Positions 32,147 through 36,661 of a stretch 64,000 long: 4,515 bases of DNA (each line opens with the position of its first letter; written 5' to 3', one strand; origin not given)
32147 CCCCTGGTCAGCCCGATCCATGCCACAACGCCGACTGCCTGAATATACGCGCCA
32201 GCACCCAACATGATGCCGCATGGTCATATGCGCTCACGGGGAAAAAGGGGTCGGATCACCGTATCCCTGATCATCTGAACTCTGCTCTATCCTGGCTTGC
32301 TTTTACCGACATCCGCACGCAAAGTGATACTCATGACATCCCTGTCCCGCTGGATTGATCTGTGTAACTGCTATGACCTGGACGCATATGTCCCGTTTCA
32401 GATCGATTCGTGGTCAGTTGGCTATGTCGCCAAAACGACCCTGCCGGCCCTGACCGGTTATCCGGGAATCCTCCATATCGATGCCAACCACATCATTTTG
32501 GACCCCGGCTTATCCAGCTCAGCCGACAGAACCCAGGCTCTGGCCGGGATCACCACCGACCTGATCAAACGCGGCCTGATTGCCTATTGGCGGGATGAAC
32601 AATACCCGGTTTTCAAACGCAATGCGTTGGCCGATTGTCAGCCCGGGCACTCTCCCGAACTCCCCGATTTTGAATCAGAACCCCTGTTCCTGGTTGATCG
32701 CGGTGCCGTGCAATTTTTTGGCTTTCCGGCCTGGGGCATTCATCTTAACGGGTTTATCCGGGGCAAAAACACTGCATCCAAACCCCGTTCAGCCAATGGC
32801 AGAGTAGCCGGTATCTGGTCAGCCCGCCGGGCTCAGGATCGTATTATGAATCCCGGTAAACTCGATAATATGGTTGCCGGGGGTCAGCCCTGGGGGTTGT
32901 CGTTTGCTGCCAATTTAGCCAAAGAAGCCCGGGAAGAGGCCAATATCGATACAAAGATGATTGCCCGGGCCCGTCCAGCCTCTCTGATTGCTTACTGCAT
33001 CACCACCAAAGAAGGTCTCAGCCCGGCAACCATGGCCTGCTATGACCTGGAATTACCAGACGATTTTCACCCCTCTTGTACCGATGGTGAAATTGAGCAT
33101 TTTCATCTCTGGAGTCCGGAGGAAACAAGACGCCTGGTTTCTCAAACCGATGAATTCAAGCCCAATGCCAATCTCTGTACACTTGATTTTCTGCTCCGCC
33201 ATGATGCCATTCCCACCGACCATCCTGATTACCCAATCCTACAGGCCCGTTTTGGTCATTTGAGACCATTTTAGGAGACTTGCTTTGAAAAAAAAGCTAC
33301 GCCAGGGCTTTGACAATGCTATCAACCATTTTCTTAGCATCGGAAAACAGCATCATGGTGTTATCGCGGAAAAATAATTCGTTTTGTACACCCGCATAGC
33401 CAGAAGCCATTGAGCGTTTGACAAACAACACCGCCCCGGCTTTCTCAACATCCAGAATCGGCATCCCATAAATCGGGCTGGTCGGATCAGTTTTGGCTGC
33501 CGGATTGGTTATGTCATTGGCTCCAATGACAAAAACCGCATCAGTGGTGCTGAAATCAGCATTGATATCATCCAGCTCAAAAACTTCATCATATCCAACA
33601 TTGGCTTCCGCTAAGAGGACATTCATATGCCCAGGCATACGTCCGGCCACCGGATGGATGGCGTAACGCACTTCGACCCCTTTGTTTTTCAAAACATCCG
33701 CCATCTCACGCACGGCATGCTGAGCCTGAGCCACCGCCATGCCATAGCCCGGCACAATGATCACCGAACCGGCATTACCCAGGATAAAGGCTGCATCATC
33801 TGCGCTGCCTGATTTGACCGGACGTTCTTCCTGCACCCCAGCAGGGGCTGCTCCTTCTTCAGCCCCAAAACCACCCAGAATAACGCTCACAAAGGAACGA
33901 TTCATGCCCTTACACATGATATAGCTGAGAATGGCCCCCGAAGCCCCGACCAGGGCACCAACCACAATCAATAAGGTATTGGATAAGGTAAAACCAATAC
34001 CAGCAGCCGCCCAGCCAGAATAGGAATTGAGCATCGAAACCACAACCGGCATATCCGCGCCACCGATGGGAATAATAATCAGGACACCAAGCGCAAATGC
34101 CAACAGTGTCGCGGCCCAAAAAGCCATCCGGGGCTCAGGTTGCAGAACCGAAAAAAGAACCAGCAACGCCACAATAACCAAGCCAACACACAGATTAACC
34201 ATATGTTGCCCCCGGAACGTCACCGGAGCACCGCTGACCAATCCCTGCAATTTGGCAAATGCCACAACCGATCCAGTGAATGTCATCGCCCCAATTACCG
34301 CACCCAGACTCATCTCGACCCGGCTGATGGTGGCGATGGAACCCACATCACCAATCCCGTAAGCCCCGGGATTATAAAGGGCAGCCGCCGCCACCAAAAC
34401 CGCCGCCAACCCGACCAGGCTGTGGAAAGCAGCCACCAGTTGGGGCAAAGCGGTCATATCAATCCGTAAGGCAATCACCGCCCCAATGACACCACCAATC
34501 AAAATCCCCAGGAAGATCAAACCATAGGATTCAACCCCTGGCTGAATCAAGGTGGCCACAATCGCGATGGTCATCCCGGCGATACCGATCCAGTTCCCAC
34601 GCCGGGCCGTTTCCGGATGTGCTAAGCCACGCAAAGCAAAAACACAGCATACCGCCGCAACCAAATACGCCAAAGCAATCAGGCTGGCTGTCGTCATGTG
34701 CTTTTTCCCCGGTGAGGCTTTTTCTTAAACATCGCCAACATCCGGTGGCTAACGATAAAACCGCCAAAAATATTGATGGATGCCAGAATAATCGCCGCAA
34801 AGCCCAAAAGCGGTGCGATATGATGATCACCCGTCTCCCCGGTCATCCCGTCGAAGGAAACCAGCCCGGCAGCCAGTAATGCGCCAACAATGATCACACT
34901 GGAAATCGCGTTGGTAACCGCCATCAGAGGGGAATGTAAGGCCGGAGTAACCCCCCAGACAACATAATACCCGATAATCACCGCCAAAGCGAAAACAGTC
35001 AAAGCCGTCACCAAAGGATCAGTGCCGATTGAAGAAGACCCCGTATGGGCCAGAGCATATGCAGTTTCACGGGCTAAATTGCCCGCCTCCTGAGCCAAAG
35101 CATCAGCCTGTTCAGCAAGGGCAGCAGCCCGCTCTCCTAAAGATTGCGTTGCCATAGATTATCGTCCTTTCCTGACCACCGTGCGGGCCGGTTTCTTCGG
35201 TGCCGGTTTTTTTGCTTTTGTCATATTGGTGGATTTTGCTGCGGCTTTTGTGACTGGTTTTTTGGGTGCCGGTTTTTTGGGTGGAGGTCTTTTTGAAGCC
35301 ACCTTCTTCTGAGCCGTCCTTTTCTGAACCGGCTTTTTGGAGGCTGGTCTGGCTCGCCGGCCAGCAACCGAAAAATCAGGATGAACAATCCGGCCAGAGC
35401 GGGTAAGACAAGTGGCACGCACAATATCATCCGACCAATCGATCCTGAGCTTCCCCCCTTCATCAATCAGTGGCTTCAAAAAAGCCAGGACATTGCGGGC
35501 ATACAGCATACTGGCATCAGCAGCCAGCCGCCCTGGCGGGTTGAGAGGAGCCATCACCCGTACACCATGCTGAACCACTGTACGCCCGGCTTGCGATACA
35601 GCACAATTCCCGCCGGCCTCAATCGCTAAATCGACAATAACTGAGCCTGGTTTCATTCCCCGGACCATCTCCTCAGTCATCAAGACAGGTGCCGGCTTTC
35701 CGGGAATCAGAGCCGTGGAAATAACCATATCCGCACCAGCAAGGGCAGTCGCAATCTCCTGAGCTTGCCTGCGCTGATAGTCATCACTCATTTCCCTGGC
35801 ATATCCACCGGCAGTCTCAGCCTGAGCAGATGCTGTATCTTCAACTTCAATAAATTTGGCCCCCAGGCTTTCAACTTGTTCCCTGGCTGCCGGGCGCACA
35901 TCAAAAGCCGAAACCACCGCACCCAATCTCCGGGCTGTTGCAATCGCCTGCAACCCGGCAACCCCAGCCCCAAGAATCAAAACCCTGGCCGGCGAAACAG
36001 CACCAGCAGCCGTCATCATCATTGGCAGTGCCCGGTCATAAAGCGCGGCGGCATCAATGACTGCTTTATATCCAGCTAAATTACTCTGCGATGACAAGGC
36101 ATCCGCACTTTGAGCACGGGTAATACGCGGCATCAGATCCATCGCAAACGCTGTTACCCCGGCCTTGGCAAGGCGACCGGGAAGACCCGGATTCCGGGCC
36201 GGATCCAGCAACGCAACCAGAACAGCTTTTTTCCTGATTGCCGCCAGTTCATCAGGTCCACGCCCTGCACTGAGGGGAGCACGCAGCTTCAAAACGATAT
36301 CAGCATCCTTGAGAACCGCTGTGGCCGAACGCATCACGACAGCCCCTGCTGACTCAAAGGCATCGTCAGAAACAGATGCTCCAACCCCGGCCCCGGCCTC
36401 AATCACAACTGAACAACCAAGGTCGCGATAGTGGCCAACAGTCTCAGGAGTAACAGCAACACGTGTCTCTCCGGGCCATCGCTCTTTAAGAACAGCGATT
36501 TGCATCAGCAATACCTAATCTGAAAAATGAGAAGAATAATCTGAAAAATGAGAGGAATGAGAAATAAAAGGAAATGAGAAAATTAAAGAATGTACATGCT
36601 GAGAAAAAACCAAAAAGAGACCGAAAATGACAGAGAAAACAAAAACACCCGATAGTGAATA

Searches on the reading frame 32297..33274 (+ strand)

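Call 59: search_protein_families(library=pfam, proteins=[window:32297-33274:+], max_evalue=0.001)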
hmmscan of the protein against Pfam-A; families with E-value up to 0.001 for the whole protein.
window:32297-33274:+ (325 aa): 1 family
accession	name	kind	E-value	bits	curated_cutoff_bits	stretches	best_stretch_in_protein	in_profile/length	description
PF15916.11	DUF4743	-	4.9e-18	65.8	25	1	18-107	4-96/118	Domain of unknown function (DUF4743)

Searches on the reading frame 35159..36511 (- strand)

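Call 5: search_protein_families(library=ncbifam, proteins=[window:35159-36511:-])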
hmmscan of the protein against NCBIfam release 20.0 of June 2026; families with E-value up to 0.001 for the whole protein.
window:35159-36511:- (450 aa): 8 families
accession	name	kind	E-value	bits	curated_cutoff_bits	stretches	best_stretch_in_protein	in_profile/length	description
NF006942.0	PRK09424.1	equivalog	1.4e-123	413.3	383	1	3-407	1-391/510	Re/Si-specific NAD(P)(+) transhydrogenase subunit alpha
TIGR00561.1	pntA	equivalog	1.1e-106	357.5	444.4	1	5-402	2-392/511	Re/Si-specific NAD(P)(+) transhydrogenase subunit alpha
TIGR00518.1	alaDH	equivalog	6.6e-42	143.8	391.85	2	3-224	1-217/370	alanine dehydrogenase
TIGR03366.1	HpnZ_proposed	hypoth_equivalog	4.7e-08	32.6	328.1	1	164-274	146-261/315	putative phosphonate catabolism associated alcohol dehydrogenase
NF011492.0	PRK14900.1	equivalog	7.4e-05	20.8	1783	1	388-448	979-1036/1044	valine--tRNA ligase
NF006162.0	PRK08306.1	equivalog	0.0002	20.8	261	0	232-341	185-283/297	dipicolinate synthase subunit DpsA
TIGR03201.1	dearomat_had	equivalog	0.00029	20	338.65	1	172-261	165-256/349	6-hydroxycyclohex-1-ene-1-carbonyl-CoA dehydrogenase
NF007642.0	PRK10309.1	equivalog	0.00074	18.8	550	0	172-222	159-210/347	galactitol-1-phosphate 5-dehydrogenase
